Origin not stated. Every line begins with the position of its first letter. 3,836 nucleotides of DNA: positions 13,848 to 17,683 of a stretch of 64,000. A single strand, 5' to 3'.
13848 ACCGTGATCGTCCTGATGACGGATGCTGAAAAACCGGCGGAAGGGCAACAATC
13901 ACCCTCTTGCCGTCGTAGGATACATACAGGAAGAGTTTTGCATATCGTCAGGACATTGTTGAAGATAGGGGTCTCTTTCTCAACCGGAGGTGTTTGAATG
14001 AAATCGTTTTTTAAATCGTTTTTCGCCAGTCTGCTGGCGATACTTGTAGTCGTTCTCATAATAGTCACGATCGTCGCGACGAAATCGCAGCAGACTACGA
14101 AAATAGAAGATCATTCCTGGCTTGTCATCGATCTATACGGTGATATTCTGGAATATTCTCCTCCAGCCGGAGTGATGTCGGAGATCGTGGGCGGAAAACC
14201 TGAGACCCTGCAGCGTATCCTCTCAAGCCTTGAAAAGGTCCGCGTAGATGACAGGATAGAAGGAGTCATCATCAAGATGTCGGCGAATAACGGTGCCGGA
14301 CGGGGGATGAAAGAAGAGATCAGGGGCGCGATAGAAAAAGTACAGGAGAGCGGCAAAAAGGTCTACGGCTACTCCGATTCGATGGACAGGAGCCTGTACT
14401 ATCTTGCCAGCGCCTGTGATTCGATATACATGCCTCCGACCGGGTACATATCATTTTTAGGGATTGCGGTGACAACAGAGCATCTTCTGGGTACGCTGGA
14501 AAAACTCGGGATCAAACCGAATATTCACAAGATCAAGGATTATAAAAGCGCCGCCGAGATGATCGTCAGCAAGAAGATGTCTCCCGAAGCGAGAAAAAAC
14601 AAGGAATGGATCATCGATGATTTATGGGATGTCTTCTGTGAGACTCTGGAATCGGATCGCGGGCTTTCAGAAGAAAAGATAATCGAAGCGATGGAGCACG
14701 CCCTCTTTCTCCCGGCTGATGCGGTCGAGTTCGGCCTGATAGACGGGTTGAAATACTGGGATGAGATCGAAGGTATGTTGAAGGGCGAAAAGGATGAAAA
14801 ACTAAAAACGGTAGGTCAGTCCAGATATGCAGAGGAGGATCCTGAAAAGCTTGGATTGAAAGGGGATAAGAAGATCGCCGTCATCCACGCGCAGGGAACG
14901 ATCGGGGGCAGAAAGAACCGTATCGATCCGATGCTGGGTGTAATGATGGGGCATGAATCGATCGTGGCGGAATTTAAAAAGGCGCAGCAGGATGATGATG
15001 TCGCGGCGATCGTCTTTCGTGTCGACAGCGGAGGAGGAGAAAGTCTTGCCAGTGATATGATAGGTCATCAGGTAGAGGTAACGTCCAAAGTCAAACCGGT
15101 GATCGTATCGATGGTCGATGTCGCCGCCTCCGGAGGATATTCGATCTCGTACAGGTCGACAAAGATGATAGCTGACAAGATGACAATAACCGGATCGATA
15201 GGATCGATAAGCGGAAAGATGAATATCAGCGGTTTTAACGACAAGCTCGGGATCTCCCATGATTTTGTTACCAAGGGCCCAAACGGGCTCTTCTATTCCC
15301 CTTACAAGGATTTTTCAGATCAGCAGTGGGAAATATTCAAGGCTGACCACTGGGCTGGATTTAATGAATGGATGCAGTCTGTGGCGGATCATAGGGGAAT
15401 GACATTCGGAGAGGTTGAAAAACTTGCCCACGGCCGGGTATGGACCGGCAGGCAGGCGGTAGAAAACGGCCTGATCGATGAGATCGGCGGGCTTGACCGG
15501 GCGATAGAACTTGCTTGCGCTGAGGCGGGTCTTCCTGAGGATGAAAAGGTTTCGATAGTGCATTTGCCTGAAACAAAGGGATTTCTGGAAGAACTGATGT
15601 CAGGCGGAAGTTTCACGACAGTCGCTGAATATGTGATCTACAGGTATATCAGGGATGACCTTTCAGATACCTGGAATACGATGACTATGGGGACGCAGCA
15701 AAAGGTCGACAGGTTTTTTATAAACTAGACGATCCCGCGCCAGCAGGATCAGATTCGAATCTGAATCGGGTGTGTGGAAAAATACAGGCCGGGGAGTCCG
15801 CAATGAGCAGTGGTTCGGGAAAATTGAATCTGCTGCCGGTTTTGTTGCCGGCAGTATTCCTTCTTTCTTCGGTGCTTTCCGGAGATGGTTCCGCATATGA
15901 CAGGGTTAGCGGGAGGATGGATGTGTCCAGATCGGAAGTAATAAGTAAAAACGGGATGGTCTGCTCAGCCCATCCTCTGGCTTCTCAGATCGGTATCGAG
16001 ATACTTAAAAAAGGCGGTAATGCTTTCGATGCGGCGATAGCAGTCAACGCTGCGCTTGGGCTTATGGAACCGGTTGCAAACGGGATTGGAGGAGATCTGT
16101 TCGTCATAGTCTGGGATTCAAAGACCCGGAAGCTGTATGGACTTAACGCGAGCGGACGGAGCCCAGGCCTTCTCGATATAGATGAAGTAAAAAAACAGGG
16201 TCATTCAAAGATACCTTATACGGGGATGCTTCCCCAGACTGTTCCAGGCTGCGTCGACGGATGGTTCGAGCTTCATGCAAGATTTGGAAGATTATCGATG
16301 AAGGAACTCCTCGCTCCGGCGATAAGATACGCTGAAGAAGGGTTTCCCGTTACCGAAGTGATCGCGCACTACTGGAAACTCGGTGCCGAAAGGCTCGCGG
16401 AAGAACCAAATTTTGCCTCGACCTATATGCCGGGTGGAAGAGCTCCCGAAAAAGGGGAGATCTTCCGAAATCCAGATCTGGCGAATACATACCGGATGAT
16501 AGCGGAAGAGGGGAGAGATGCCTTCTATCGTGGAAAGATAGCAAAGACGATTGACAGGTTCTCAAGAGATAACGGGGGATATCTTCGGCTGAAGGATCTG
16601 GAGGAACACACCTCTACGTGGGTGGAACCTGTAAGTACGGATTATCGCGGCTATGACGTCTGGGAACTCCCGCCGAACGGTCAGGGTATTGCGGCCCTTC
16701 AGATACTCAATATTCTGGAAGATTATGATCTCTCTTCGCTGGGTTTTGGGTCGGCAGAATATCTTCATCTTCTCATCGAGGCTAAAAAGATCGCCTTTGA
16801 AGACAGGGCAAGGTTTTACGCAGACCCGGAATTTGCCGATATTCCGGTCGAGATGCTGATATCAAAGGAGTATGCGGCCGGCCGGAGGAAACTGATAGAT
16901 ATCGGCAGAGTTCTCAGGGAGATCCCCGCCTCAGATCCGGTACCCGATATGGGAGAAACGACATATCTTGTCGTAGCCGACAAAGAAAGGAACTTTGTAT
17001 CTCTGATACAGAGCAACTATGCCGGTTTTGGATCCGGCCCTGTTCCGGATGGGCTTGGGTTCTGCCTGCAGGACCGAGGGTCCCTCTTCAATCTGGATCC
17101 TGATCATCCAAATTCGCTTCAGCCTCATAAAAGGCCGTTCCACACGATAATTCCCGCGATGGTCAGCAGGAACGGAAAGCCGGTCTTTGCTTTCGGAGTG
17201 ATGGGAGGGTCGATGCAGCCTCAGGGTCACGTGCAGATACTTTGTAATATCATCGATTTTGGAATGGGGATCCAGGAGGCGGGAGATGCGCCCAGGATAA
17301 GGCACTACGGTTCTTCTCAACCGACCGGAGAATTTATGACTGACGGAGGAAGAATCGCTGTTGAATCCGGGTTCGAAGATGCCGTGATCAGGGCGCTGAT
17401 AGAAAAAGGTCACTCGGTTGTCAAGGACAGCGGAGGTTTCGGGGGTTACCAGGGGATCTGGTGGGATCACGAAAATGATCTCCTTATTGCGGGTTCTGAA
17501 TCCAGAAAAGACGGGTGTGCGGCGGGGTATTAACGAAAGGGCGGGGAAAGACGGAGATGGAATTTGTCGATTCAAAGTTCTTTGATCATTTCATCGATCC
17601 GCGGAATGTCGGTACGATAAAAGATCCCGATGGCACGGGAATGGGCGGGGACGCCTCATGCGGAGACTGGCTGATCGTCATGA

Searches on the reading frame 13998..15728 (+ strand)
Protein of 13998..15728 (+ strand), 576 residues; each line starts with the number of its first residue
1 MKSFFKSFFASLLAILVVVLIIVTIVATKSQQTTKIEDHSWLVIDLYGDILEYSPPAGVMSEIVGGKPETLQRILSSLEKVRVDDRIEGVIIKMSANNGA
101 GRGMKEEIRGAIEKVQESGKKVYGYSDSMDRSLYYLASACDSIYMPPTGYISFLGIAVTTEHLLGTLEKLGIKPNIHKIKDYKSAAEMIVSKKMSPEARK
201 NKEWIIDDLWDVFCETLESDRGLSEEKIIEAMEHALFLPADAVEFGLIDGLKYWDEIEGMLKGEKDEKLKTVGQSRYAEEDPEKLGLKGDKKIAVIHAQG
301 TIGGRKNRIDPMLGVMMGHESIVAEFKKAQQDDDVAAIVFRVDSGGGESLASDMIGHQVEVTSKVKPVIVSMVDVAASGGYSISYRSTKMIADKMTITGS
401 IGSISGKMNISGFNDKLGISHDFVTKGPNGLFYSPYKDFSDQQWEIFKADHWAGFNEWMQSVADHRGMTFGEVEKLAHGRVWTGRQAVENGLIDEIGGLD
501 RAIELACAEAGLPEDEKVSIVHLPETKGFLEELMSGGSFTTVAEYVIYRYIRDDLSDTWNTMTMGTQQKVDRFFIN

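Call 8: search_protein_families(library=ncbifam, proteins=[window:13998-15728:+], max_evalue=0.0001)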
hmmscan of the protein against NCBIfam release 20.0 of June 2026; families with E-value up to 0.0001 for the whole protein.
window:13998-15728:+ (576 aa): 4 families
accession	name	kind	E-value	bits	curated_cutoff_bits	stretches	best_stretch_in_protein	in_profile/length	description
TIGR00705.1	SppA_67K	equivalog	8e-95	318.4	311.45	1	3-535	5-548/590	signal peptide peptidase SppA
NF008195.0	PRK10949.1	equivalog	1.9e-69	234.5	746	1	4-535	21-562/618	signal peptide peptidase SppA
TIGR00706.1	SppA_dom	equivalog_domain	3.3e-62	209.8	155.45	2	292-506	1-203/208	signal peptide peptidase SppA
NF008745.0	PRK11778.1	equivalog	3.3e-19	69.2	259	1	319-509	117-303/345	protease SohB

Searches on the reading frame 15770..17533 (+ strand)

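Call 8: search_protein_families(library=ncbifam, proteins=[window:15770-17533:+], max_evalue=0.0001)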
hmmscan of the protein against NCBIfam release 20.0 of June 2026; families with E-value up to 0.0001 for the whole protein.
window:15770-17533:+ (587 aa): 2 families
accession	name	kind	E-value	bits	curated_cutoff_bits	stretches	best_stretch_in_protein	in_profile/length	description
TIGR00066.1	g_glut_trans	equivalog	1.6e-126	422.8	357.85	1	62-579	1-518/518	gamma-glutamyltransferase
NF007187.0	PRK09615.1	equivalog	8.8e-84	281.8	990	1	56-587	44-581/581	gamma-glutamyltransferase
